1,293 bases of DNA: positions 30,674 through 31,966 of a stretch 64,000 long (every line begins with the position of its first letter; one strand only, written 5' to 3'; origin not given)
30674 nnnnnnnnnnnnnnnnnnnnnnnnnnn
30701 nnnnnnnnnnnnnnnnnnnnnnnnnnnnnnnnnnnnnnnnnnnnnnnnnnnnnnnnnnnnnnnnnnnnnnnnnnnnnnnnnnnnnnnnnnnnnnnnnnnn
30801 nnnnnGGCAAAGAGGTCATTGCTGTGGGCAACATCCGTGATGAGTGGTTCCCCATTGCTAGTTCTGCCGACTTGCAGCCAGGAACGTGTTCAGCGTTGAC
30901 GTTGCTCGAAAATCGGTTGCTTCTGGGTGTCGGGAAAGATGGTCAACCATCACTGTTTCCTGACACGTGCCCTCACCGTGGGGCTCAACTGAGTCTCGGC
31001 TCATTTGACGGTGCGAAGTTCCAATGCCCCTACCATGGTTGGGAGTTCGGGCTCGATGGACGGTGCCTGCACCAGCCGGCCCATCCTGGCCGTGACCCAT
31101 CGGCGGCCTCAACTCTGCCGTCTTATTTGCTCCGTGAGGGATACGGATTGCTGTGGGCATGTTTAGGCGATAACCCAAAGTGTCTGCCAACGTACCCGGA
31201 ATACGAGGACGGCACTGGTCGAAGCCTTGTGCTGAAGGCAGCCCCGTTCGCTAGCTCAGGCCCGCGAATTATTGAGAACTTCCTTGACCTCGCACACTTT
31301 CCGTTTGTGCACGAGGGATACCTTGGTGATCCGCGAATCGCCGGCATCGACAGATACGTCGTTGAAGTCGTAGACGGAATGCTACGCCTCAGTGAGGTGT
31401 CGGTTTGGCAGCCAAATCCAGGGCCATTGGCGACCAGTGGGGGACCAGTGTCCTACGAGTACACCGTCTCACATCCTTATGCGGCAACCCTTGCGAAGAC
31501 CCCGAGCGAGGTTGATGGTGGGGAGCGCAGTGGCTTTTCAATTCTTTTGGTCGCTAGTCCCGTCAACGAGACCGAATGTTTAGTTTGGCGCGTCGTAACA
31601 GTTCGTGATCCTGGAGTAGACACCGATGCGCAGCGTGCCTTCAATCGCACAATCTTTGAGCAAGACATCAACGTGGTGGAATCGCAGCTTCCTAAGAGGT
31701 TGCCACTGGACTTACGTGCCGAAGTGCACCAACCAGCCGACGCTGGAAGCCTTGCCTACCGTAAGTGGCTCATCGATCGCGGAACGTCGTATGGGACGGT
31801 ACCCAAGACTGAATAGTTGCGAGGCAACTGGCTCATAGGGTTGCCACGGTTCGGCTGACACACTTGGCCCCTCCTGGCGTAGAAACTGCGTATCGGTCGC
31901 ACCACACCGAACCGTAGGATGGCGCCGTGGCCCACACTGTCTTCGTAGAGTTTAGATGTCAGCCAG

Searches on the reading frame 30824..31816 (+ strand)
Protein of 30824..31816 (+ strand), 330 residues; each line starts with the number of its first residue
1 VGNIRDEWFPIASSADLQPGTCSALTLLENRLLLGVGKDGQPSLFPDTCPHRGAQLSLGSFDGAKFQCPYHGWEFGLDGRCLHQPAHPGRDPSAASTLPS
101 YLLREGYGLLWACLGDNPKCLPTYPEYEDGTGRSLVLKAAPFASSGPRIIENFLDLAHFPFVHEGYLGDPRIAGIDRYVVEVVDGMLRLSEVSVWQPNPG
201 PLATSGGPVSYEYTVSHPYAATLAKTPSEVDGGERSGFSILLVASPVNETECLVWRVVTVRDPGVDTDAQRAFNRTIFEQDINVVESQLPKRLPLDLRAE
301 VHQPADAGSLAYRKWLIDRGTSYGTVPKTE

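Call 14: search_protein_families(library=pfam, proteins=[window:30824-31816:+], max_evalue=0.0001)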
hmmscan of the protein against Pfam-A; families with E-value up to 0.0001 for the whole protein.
window:30824-31816:+ (330 aa): 2 families
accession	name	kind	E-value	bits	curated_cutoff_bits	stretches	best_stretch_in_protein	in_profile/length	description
PF19112.6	VanA_C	-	2e-19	70.9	23.5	1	148-316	7-187/193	Vanillate O-demethylase oxygenase C-terminal domain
PF00355.32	Rieske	-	2.8e-19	69.2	20.3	1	7-88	1-82/88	Rieske [2Fe-2S] domain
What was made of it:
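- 30824..31816 (+): Second oxygenase ('RO2'), a full-length Rieske + VanA_C protein of the NdmA/NdmB/SxtT type (330 aa). It probably uses the same reductase. Pfam (call 14).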

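Call 48: search_solved_structures(query=window:30824-31816:+, max_evalue=0.00001, show_alignments=2)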
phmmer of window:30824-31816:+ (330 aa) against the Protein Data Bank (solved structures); distinct sequences matched with E-value up to 0.00001: 31.
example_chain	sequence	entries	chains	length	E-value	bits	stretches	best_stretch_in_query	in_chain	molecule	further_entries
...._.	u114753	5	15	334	1.9e-48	168.7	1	6-325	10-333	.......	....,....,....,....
6wn3_A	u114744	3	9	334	5e-48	167.4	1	6-325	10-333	SxtT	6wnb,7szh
6ick_A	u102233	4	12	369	3e-34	122.1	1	4-318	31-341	Methylxanthine N1-demethylase NdmA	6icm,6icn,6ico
6icp_A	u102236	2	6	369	1.4e-32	116.6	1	4-318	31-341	Methylxanthine N1-demethylase NdmA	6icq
6icl_A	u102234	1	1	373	5.2e-27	98.3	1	24-317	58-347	Methylxanthine N3-demethylase NdmB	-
7qwt_A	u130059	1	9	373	1.8e-20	76.7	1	6-164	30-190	Rieske (2Fe-2S) domain protein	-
7fhr_A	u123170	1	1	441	9e-17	64.6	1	5-168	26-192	Putative Phthalate 4,5-dioxygenase, subunit alpha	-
3gb4_A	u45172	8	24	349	3.8e-15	59.2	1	4-185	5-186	DdmC | Dicamba O-demethylase, oxygenase component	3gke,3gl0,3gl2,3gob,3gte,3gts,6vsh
9ina_A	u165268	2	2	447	1.6e-12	50.6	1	1-186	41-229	Rieske (2Fe-2S) domain protein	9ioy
4qdf_B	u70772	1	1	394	4.4e-11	45.9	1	8-165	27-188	3-ketosteroid 9alpha-hydroxylase oxygenase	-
7fjl_A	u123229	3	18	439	7.5e-11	45.1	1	5-174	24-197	Rieske (2Fe-2S) domain protein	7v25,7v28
2zyl_A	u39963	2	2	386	1.3e-10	44.3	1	14-267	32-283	POSSIBLE OXIDOREDUCTASE | 3-ketosteroid-9-alpha-monooxygenase oxygenase subunit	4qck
4qdc_A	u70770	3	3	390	1.4e-10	44.2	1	8-166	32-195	3-ketosteroid 9alpha-hydroxylase oxygenase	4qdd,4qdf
3vca_A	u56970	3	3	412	4.7e-09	39.2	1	21-126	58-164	Ring-hydroxylating dioxygenase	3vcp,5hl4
4qup_A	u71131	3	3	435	5.3e-09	39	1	21-126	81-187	Monoxygenase; demethylase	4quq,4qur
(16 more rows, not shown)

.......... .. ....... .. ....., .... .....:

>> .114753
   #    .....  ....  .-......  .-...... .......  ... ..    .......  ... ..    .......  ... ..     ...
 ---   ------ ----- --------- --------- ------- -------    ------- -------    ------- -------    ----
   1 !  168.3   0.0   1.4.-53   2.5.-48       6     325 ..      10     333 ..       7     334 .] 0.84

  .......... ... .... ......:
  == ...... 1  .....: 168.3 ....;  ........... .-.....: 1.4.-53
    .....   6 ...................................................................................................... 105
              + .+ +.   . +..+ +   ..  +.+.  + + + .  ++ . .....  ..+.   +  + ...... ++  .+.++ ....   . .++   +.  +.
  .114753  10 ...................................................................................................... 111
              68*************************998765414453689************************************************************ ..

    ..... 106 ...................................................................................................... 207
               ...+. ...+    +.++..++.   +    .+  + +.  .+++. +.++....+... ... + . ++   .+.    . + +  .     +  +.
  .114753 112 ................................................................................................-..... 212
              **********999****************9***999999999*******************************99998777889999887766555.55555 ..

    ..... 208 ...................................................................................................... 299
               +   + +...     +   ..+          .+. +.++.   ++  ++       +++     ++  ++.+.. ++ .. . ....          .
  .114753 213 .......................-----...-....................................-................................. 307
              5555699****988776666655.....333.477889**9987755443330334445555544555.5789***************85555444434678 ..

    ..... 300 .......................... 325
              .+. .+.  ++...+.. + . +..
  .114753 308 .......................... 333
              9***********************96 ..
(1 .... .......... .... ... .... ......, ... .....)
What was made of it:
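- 30824..31816 (+): PDB sequence hits: SxtDIOX 1.9e-48, NdmA 3e-34, NdmB 5e-27 (call 48).
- Closest known: NdmA and NdmB. Same: The second oxygenase of the window is of this full-length type (call 48).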

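Call 50: search_protein_families(library=ncbifam, proteins=[window:30824-31816:+], max_evalue=0.00001)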
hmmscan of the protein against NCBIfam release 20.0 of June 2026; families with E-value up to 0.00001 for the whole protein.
window:30824-31816:+ (330 aa): 2 families
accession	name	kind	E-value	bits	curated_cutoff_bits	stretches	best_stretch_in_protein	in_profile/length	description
NF052579.1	BetMthstMoxSdmAMthl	equivalog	1.9e-12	46.8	600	1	4-158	14-174/351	4beta-methylsterol monooxygenase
NF058607.1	GlBtMonoOxGbcA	equivalog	7.8e-09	34.4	670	1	20-120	69-171/420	glycine betaine monooxygenase oxygenase subunit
